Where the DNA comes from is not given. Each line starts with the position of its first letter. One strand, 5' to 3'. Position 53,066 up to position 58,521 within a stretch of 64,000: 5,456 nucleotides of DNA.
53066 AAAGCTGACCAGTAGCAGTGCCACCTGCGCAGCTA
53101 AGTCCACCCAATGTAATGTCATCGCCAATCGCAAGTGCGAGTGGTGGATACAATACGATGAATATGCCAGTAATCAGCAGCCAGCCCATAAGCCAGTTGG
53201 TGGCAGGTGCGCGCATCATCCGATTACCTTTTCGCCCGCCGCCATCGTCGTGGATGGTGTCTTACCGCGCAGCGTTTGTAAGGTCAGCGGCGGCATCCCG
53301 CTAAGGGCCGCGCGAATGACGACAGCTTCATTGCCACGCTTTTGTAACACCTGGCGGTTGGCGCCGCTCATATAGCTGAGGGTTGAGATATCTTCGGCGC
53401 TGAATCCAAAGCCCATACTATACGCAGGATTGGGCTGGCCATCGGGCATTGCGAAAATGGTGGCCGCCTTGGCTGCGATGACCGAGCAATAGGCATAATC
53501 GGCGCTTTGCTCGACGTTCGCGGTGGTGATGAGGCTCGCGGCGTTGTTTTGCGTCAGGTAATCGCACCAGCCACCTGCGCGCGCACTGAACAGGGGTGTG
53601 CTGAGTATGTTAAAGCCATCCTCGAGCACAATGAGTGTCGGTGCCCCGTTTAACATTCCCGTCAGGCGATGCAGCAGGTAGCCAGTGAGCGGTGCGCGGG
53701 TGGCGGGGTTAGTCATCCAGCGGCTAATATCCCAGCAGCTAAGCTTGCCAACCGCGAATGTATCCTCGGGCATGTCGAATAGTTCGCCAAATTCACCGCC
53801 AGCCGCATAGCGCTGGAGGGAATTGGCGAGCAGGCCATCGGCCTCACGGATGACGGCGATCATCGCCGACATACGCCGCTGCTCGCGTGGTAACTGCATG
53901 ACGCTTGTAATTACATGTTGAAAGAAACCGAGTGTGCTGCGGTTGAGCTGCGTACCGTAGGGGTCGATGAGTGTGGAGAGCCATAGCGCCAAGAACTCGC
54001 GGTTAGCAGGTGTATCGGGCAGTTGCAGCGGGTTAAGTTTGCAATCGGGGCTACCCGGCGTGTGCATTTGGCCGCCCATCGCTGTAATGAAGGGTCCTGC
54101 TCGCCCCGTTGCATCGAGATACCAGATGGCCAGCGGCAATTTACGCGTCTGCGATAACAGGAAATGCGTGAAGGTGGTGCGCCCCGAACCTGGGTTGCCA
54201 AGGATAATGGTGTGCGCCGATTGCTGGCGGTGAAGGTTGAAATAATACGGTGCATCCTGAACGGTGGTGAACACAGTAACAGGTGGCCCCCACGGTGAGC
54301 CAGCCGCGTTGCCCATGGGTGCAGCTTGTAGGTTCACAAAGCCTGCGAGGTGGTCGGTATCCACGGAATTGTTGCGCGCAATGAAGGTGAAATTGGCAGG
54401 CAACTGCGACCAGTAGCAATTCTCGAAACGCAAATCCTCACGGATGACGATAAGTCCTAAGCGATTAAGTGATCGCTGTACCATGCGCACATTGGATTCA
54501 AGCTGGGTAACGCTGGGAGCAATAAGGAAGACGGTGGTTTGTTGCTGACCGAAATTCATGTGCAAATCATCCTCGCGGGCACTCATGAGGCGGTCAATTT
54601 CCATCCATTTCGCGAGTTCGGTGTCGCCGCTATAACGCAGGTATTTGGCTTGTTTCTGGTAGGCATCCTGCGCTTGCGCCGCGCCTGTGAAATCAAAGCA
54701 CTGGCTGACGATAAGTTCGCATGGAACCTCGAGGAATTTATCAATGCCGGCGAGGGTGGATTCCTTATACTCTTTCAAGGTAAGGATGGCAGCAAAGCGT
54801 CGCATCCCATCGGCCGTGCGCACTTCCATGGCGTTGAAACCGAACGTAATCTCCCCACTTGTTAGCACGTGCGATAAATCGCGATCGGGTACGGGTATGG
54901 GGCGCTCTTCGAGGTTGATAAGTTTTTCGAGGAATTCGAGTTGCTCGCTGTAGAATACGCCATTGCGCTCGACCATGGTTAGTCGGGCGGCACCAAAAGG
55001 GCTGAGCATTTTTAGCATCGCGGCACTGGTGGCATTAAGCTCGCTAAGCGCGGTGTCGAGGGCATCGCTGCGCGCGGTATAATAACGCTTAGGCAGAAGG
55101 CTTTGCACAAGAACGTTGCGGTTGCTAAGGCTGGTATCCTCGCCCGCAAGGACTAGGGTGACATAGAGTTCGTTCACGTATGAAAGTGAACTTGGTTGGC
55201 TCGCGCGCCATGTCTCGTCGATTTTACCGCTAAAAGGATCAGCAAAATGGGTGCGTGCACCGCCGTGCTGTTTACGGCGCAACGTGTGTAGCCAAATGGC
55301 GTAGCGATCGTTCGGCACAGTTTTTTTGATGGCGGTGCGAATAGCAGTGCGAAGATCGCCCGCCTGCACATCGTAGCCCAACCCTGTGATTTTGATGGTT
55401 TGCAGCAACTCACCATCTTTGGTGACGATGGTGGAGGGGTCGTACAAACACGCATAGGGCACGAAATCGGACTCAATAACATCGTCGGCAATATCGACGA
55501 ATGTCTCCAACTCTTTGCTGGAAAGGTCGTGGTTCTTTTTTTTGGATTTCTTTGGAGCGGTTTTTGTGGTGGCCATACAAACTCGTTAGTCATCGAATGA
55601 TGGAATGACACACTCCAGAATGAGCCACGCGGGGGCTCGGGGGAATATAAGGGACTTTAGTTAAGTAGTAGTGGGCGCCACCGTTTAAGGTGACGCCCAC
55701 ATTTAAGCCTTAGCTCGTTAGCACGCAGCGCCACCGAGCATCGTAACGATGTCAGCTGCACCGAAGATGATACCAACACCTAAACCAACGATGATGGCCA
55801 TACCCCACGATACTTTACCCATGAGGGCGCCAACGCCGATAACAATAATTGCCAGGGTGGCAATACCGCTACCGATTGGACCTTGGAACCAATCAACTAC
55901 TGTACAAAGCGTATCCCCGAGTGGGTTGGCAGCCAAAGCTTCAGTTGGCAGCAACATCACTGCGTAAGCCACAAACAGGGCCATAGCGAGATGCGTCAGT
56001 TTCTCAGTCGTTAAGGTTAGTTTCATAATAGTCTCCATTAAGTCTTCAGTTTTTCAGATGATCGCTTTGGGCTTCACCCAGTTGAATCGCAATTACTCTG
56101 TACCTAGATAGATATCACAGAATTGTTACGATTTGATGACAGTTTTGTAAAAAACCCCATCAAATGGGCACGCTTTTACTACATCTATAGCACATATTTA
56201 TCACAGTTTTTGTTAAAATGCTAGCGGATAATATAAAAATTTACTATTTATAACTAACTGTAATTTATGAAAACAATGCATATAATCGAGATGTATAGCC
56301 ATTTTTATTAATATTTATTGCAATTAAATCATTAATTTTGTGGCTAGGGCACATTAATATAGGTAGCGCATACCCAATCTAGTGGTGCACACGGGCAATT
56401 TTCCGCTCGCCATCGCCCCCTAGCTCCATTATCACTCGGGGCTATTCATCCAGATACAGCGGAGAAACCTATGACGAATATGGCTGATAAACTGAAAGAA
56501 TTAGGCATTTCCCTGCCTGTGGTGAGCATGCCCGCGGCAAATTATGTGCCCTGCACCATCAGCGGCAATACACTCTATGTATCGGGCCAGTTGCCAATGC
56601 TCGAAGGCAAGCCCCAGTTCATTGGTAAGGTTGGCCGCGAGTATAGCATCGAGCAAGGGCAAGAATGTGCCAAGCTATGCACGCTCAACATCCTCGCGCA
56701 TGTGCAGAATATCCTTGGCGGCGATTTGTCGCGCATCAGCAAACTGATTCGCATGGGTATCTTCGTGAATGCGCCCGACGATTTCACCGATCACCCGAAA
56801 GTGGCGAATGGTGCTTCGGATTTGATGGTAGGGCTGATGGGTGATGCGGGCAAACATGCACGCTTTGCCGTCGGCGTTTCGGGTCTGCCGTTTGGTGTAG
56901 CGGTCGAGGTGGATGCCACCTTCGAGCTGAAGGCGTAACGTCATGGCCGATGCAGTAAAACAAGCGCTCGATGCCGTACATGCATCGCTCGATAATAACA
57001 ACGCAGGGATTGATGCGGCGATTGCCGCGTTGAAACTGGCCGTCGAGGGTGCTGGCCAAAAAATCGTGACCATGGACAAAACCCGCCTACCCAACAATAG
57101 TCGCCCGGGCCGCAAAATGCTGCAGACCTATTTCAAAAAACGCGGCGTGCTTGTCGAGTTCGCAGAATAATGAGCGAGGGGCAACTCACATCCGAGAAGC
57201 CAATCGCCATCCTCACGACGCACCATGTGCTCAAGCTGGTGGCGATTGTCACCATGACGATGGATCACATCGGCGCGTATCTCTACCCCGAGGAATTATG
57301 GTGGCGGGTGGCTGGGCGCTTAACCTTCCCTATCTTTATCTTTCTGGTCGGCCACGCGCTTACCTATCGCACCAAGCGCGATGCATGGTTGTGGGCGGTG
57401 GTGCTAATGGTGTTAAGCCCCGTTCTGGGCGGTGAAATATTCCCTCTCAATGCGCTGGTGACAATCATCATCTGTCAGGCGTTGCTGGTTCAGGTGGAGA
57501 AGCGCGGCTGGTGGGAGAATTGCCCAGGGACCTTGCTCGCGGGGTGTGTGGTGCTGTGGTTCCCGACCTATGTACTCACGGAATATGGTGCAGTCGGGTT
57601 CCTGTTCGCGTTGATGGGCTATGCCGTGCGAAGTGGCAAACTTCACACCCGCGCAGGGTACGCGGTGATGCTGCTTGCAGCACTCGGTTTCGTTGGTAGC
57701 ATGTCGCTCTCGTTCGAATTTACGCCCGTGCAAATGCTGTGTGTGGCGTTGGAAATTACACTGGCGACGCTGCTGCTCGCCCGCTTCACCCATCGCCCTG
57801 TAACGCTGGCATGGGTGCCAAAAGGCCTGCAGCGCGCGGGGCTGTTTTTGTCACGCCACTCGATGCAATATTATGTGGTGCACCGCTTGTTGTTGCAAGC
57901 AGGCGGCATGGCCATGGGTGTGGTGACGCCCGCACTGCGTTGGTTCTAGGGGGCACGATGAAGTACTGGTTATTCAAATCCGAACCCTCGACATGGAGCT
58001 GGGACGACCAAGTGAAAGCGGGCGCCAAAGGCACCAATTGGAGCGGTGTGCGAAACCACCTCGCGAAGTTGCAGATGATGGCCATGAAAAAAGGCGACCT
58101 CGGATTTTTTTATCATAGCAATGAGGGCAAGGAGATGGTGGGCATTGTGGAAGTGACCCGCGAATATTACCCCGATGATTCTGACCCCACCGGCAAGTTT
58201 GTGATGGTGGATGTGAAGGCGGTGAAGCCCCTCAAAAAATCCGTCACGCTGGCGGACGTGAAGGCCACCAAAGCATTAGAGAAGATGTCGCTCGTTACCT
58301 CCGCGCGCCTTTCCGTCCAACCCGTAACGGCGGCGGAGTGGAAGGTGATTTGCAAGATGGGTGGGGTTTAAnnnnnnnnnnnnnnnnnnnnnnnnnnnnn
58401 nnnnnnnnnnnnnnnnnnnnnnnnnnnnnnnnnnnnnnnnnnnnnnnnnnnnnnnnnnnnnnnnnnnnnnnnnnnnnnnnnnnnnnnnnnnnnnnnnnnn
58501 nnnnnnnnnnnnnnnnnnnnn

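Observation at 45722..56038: Compact VirB/D4 type IV secretion locus lacking recognisable virB1, B3, B5 and B7, with an enlarged VirB6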

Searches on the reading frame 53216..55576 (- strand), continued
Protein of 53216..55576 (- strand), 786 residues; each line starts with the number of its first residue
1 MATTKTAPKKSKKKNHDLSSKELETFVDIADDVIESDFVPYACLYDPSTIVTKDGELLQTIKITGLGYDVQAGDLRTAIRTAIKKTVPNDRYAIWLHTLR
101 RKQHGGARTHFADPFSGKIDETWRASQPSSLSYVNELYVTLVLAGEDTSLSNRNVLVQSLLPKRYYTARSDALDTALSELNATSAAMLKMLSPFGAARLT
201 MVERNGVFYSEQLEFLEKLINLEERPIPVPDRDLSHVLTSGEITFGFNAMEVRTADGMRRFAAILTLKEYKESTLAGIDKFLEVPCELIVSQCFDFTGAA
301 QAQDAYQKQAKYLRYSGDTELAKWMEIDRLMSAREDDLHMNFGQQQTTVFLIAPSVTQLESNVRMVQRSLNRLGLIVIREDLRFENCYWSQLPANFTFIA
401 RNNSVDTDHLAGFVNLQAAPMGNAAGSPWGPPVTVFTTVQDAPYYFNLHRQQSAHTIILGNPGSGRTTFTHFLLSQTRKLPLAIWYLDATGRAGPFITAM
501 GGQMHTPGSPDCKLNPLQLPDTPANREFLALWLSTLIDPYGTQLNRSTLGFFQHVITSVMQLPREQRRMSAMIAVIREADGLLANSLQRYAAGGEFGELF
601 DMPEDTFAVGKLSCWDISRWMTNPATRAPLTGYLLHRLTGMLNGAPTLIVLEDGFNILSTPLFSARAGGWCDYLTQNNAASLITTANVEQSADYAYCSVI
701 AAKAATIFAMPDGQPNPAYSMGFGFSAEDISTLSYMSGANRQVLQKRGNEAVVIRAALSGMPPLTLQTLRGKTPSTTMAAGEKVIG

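Call 104: find_encoding_contigs(protein=P0387, flank=10000, max_places=2)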
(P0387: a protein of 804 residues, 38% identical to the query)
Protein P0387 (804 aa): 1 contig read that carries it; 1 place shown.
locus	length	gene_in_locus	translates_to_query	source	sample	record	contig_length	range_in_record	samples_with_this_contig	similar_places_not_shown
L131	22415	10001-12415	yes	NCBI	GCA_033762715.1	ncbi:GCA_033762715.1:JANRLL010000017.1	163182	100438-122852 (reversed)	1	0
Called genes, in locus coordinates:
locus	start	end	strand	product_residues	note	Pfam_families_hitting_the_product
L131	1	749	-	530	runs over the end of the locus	PF13629:T2SS-T3SS_pil_N, PF00263:Secretin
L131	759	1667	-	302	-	PF08666:SAF (weak), PF16976:RcpC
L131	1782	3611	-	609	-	PF00009:GTP_EFTU, PF01926:MMR_HSR1 (faint), PF22042:EF-G_D2, PF03144:GTP_EFTU_D2, PF00679:EFG_C, PF21018:BipA_C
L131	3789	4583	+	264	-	PF07963:N_methyl (weak)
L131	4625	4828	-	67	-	PF00313:CSD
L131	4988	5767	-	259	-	PF01513:NAD_kinase, PF20143:NAD_kinase_C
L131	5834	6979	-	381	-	PF10098:DUF2336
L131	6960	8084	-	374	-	PF10098:DUF2336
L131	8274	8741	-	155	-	PF14588:YjgF_endoribonc, PF01042:Ribonuc_L-PSP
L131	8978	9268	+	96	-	PF04956:TrbC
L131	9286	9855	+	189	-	PF04956:TrbC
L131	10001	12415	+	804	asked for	PF27097:VirB4_TrbE_N, PF03135:CagE_TrbE_VirB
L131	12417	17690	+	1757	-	PF04610:TrbL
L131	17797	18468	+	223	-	PF04335:VirB8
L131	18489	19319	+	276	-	PF03524:CagX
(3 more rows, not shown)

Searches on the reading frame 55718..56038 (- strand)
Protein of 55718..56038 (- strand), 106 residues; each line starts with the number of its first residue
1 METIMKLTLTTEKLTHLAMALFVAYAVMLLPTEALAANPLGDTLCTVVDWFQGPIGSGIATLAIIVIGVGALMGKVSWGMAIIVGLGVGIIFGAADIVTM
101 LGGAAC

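Call 3: search_protein_families(library=pfam, proteins=[window:55718-56038:-], max_evalue=0.01)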
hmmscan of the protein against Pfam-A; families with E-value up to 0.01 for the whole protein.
window:55718-56038:- (106 aa): 1 family
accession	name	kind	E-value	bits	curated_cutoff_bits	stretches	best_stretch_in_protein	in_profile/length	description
PF04956.18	TrbC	-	6e-20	71.7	27.9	1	11-101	5-98/98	TrbC/VIRB2 pilin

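Call 11: search_protein_families(library=ncbifam, proteins=[window:55718-56038:-], max_evalue=0.001)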
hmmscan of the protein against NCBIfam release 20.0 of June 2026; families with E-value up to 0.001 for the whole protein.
window:55718-56038:- (106 aa): 1 family
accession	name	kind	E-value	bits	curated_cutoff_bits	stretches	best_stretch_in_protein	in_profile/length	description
NF010431.0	PRK13857.1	equivalog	3.9e-05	23.6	103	1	46-104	61-119/120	pilin major subunit VirB2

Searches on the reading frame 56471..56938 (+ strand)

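Call 13: search_protein_families(library=pfam, proteins=[window:56471-56938:+], max_evalue=0.001)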
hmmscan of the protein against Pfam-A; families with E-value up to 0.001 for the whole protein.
window:56471-56938:+ (155 aa): 2 families
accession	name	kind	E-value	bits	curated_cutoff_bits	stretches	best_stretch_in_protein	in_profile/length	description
PF14588.11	YjgF_endoribonc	-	4.6e-25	88.6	35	1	8-135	4-130/148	YjgF/chorismate_mutase-like, putative endoribonuclease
PF01042.26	Ribonuc_L-PSP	-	5e-13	49.5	27.3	1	21-150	7-118/121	Endoribonuclease L-PSP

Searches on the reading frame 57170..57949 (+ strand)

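Call 13: search_protein_families(library=pfam, proteins=[window:57170-57949:+], max_evalue=0.001)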
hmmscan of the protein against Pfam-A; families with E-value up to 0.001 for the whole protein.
window:57170-57949:+ (259 aa): 1 family
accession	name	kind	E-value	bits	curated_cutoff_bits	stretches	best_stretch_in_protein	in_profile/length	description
PF05857.17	TraX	-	2.9e-15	57.2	25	1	19-184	3-176/217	TraX protein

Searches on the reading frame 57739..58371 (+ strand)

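Call 13: search_protein_families(library=pfam, proteins=[window:57739-58371:+], max_evalue=0.001)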
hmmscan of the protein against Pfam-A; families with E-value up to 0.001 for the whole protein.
window:57739-58371:+ (210 aa): 1 family
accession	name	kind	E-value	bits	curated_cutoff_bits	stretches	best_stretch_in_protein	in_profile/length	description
PF01878.24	EVE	-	4.7e-44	150.3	23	1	75-207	1-145/145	EVE domain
